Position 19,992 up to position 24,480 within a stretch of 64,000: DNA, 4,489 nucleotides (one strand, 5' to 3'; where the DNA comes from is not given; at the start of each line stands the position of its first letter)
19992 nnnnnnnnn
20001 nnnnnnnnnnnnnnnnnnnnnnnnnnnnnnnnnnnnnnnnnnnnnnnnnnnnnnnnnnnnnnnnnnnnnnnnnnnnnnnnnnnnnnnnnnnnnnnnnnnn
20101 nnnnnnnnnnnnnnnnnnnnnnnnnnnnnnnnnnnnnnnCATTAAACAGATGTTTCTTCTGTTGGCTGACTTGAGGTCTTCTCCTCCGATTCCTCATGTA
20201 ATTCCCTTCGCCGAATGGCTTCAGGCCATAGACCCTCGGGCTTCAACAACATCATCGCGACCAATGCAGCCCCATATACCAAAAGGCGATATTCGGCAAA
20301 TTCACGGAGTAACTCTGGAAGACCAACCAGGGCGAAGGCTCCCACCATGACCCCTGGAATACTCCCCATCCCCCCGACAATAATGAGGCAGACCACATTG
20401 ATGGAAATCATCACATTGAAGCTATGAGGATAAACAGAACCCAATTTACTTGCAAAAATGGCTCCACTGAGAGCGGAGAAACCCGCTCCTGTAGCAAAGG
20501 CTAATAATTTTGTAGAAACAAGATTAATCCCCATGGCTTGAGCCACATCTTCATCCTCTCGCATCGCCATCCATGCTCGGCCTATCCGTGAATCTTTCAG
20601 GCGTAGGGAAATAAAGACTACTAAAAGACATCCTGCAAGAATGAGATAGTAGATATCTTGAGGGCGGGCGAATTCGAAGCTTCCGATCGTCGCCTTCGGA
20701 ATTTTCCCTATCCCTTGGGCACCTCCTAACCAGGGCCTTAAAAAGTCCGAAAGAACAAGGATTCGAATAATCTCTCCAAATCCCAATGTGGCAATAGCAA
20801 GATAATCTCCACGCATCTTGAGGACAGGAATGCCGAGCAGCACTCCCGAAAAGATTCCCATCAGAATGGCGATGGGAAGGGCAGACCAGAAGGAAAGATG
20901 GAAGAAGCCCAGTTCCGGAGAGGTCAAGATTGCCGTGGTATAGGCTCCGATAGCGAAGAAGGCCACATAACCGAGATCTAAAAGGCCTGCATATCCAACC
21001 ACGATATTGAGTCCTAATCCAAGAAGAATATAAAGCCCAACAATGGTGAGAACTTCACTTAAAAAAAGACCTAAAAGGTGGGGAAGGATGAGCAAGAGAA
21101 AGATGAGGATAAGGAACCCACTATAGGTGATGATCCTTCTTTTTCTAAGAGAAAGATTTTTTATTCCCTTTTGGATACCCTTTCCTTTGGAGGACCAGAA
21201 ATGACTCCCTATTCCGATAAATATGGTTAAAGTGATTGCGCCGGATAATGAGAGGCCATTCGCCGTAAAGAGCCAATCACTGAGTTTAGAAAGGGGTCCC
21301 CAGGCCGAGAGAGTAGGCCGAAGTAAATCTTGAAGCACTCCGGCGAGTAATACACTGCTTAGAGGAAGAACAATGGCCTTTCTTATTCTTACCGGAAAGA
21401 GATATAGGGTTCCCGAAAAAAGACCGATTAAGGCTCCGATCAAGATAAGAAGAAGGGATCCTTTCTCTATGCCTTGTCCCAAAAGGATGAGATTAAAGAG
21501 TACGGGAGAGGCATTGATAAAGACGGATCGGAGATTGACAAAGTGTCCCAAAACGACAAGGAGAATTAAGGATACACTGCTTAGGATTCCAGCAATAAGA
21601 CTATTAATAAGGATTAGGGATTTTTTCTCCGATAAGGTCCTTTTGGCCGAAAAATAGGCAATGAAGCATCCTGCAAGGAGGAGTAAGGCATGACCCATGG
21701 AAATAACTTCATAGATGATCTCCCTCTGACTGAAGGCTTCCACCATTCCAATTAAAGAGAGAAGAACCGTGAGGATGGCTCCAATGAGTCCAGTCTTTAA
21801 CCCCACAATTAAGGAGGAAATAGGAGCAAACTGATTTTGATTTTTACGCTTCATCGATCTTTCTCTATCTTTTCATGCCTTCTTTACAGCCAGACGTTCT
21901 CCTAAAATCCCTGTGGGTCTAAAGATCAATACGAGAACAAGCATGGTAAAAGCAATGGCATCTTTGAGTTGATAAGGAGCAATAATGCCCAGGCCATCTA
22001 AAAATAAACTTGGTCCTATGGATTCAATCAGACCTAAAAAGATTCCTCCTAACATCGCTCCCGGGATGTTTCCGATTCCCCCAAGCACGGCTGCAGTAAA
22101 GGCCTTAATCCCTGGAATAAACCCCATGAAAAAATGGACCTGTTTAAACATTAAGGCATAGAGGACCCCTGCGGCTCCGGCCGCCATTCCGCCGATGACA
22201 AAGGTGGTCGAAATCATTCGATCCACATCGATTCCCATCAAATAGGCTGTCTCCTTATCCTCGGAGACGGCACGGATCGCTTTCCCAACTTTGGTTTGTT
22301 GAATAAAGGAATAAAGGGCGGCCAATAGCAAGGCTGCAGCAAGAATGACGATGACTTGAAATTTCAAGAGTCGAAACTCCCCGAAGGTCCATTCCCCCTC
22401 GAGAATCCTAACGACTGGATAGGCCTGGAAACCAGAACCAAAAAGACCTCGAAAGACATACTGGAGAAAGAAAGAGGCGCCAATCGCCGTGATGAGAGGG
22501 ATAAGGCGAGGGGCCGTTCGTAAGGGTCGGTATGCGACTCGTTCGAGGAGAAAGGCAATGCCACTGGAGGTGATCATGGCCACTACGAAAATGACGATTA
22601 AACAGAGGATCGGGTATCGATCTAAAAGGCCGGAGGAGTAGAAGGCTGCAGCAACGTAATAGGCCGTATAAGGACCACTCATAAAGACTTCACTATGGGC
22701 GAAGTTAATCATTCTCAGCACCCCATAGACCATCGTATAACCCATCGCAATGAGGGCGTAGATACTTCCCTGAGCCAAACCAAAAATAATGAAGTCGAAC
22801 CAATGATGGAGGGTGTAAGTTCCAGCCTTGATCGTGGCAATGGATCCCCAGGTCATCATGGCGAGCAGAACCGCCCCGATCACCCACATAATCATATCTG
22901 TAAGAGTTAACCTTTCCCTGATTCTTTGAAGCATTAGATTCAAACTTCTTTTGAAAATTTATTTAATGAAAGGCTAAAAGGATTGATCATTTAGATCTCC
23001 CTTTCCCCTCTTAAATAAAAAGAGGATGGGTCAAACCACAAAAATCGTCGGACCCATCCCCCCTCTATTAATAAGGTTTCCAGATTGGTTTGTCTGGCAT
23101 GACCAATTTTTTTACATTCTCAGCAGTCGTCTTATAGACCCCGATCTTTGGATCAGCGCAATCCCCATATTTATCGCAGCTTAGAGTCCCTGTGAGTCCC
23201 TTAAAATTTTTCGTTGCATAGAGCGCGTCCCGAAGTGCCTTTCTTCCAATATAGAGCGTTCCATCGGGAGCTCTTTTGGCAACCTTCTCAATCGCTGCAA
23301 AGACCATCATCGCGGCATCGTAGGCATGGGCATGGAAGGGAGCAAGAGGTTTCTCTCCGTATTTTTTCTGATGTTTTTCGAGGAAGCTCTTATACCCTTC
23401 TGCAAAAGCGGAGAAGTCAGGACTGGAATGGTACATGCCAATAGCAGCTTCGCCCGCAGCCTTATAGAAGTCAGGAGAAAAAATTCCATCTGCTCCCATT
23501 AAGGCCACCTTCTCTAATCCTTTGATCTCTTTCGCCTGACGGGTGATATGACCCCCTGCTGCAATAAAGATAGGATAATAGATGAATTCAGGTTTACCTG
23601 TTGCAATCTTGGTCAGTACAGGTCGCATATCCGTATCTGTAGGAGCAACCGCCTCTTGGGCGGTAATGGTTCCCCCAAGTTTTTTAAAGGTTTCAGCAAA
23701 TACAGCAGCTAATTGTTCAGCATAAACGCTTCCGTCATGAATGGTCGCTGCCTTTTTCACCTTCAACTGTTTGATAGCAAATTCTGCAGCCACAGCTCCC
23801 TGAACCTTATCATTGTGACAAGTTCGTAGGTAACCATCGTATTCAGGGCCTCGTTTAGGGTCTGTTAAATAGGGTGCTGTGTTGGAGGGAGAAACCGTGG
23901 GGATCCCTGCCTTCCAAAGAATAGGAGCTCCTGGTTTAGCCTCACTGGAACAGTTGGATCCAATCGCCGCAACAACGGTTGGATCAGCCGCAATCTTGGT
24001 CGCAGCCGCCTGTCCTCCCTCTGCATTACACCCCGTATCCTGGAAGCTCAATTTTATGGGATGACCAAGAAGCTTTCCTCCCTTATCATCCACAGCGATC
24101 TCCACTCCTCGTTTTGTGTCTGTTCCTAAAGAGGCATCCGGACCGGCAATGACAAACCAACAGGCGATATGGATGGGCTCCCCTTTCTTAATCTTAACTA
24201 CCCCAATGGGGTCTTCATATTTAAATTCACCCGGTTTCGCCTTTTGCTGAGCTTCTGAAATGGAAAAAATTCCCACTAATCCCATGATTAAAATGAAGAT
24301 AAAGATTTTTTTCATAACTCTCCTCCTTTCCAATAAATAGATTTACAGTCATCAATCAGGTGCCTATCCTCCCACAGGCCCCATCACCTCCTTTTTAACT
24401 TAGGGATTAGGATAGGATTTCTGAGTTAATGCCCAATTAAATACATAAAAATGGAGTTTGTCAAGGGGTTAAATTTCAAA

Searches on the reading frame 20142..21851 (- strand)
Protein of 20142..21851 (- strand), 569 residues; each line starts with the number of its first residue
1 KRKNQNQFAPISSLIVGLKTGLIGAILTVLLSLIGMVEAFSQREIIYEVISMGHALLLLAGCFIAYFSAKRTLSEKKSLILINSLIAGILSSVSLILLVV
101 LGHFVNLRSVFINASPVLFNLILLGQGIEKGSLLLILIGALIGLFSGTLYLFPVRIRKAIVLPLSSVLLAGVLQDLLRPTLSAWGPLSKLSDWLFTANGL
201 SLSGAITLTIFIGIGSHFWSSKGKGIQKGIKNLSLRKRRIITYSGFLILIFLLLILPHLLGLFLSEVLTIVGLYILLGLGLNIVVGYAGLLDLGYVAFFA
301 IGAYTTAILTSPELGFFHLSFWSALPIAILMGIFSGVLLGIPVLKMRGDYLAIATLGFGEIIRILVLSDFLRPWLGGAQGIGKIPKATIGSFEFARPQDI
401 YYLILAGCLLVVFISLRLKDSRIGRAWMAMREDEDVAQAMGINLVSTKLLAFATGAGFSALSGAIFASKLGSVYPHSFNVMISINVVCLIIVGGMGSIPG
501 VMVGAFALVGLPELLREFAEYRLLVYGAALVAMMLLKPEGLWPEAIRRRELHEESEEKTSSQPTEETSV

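Call 11: search_protein_families(library=pfam, proteins=[window:20142-21851:-], max_evalue=0.0001)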
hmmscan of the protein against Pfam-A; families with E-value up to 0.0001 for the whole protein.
window:20142-21851:- (569 aa): 1 family
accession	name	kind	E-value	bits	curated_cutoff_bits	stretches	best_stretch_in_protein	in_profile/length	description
PF02653.21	BPD_transp_2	-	2.7e-44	151.8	26.8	1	264-534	2-269/269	Branched-chain amino acid transport system / permease component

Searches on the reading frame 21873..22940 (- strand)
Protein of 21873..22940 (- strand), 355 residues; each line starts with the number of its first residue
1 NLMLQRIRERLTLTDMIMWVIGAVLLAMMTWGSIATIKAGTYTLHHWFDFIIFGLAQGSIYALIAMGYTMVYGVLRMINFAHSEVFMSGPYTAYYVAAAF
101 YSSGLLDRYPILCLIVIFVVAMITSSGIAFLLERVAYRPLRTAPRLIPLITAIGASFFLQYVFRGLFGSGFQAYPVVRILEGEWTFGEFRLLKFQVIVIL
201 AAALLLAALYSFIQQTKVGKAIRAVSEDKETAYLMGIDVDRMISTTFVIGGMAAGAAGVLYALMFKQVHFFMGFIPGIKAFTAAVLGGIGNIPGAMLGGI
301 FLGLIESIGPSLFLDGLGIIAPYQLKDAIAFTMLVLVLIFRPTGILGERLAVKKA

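Call 11: search_protein_families(library=pfam, proteins=[window:21873-22940:-], max_evalue=0.0001)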
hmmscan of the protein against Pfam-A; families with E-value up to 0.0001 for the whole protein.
window:21873-22940:- (355 aa): 1 family
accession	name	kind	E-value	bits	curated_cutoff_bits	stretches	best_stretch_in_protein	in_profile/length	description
PF02653.21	BPD_transp_2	-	2.2e-45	155.3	26.8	1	51-338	2-269/269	Branched-chain amino acid transport system / permease component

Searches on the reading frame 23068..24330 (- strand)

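Call 11: search_protein_families(library=pfam, proteins=[window:23068-24330:-], max_evalue=0.0001)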
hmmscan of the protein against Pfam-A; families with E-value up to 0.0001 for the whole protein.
window:23068-24330:- (420 aa): 3 families
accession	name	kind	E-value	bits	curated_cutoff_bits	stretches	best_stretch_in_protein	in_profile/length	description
PF13458.12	Peripla_BP_6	-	8.6e-44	151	31.7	1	53-383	2-320/343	Periplasmic binding protein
PF01094.35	ANF_receptor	-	1.5e-27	97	25.4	1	79-402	9-351/353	Receptor family ligand binding region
PF13433.12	Peripla_BP_5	-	1.3e-07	31.5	27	1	180-355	123-299/363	Periplasmic binding protein domain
